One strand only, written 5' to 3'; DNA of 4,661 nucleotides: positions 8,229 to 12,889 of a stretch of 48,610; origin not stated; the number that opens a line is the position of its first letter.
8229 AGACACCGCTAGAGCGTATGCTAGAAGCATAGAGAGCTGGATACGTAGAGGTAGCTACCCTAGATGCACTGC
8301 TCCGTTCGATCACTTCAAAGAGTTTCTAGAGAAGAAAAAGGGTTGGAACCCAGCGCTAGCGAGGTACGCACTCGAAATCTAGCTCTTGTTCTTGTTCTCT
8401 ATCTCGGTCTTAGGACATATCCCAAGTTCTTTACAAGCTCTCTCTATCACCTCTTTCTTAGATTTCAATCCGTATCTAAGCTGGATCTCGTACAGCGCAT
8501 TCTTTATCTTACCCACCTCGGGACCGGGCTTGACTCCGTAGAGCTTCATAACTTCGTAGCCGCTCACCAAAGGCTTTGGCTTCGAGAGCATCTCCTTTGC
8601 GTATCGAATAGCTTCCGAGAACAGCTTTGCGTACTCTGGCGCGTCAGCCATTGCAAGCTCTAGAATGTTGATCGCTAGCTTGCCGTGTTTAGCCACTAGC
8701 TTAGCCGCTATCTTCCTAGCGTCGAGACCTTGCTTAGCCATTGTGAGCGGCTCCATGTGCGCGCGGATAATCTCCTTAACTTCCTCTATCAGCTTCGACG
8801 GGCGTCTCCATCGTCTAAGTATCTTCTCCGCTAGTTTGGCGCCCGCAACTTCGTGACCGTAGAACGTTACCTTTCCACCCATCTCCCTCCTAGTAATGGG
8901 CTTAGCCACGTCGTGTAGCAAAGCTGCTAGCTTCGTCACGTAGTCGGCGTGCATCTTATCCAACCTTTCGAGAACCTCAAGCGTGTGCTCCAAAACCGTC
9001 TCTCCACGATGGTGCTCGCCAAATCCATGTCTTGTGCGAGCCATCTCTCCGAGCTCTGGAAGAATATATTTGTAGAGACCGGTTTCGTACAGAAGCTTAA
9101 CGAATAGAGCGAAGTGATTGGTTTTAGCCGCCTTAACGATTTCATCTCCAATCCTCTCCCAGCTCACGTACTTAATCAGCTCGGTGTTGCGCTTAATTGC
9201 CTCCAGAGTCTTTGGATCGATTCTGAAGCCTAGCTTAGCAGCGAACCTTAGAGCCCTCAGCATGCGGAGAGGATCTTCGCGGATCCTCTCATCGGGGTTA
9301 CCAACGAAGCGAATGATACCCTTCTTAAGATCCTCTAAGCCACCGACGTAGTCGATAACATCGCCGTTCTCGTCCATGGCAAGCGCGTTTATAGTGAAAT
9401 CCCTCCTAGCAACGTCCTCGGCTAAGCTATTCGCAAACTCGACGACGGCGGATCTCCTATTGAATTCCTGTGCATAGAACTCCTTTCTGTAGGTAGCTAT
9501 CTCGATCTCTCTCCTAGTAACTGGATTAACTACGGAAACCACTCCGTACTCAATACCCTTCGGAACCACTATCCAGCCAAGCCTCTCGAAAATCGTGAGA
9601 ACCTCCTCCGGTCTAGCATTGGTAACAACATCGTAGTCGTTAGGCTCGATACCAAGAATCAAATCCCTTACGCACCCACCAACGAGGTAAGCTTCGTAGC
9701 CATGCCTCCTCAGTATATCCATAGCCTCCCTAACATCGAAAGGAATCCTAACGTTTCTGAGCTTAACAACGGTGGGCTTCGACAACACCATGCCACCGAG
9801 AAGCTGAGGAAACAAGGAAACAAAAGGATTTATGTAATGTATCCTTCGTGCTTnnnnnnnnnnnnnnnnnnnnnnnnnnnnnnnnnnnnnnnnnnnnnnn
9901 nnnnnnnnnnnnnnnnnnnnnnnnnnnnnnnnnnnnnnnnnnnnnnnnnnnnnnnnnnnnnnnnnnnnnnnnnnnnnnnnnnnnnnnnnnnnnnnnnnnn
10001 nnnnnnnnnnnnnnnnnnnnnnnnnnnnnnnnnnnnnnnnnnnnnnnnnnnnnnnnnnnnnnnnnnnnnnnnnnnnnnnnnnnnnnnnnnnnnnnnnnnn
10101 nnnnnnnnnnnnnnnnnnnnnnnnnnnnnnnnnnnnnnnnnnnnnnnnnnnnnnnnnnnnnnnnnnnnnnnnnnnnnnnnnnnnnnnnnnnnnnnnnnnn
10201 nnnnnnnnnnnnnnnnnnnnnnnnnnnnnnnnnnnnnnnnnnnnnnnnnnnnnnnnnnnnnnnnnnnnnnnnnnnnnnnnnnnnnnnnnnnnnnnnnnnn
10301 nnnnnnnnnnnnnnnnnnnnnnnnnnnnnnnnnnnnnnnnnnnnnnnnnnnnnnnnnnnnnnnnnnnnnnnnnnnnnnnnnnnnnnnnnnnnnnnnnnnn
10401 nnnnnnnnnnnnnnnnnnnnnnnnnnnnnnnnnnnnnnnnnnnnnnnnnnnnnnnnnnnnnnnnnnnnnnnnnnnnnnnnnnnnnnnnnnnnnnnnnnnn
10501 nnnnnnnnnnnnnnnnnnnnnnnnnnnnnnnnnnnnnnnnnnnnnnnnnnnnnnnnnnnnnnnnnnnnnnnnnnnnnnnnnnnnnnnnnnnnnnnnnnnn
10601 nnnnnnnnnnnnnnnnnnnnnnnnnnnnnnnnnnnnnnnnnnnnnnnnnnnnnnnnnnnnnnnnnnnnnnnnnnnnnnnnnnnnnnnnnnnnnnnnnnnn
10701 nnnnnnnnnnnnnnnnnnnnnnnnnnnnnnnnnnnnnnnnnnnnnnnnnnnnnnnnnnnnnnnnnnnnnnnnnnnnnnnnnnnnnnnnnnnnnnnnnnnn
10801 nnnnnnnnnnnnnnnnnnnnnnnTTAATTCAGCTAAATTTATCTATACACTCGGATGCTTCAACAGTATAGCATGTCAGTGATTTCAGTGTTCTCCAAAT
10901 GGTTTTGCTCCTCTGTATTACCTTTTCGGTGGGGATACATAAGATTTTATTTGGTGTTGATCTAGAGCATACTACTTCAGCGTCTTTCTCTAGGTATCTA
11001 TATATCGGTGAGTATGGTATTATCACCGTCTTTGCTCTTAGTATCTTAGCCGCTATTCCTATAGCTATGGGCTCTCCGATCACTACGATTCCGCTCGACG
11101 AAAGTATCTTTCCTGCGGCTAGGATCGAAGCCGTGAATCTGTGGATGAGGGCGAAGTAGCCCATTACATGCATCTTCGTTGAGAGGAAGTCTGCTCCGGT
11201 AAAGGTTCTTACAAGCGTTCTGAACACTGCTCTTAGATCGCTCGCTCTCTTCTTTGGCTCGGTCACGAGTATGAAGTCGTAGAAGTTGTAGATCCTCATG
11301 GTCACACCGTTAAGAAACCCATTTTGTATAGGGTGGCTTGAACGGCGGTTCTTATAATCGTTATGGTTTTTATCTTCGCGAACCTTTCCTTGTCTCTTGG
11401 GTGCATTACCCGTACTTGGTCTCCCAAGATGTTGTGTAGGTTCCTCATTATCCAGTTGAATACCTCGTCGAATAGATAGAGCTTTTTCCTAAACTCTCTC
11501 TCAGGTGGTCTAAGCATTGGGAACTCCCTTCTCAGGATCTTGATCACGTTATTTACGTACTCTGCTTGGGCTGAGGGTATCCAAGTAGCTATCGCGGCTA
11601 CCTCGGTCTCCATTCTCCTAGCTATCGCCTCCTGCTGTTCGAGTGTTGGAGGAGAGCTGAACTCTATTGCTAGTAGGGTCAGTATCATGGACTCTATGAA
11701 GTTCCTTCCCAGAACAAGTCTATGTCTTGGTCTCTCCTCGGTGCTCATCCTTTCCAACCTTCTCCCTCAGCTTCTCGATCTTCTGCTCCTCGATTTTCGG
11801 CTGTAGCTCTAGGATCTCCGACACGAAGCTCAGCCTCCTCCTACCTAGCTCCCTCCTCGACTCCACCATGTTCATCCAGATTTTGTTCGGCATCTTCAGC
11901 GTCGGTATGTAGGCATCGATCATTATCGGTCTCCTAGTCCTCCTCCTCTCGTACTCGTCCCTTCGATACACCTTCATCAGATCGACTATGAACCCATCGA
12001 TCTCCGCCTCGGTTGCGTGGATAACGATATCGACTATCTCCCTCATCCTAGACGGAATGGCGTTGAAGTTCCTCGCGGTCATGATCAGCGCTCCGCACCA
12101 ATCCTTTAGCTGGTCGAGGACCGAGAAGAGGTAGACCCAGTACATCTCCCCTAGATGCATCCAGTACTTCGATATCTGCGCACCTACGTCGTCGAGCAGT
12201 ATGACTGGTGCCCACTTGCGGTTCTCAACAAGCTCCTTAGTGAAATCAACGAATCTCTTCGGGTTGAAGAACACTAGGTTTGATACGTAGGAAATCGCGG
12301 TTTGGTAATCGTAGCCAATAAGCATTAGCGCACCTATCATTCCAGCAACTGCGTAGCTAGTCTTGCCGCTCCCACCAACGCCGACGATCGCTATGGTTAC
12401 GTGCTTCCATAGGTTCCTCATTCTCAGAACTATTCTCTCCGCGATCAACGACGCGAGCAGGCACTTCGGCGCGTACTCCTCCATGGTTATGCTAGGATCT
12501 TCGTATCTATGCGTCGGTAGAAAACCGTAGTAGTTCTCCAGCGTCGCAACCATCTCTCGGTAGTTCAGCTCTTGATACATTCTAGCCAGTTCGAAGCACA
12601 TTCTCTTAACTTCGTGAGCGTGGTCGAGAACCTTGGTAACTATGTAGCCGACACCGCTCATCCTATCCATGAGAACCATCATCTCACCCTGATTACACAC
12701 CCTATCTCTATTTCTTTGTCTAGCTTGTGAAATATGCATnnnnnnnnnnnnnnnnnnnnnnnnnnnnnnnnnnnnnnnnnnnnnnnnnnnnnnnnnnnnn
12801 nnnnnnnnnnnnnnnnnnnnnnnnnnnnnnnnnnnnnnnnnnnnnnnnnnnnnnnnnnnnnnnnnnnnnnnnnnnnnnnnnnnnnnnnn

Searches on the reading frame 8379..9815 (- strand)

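Call 9: search_protein_families(library=pfam, proteins=[window:8379-9815:-], max_evalue=0.01)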
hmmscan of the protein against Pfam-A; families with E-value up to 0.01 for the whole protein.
window:8379-9815:- (478 aa): 5 families
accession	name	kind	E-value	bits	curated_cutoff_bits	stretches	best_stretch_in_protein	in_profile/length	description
PF01743.26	PolyA_pol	-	1.1e-35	123.2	23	1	42-169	1-126/126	Poly A polymerase head domain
PF12627.12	PolyA_pol_RNAbd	-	4.9e-17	61.9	22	1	196-255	1-60/64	Probable RNA and SrmB- binding site of polymerase A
PF01966.28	HD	-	2.8e-13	50.6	22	1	274-368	1-93/116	HD domain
PF13735.12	tRNA_NucTran2_2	-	3.1e-05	24.4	27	1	329-458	24-146/149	tRNA nucleotidyltransferase domain 2 putative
PF13328.12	HD_4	-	0.00032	20.9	27.2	1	259-307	5-53/156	HD domain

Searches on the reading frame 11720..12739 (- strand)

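Call 11: search_protein_families(library=phrogs, proteins=[window:11720-12739:-], max_evalue=0.001)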
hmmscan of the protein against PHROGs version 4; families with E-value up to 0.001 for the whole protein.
window:11720-12739:- (339 aa): 1 family
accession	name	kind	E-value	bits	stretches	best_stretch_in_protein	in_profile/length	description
phrog_5484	-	DNA, RNA and nucleotide metabolism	2.9e-23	83.7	1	98-315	14-234/239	DnaA-like replication initiation protein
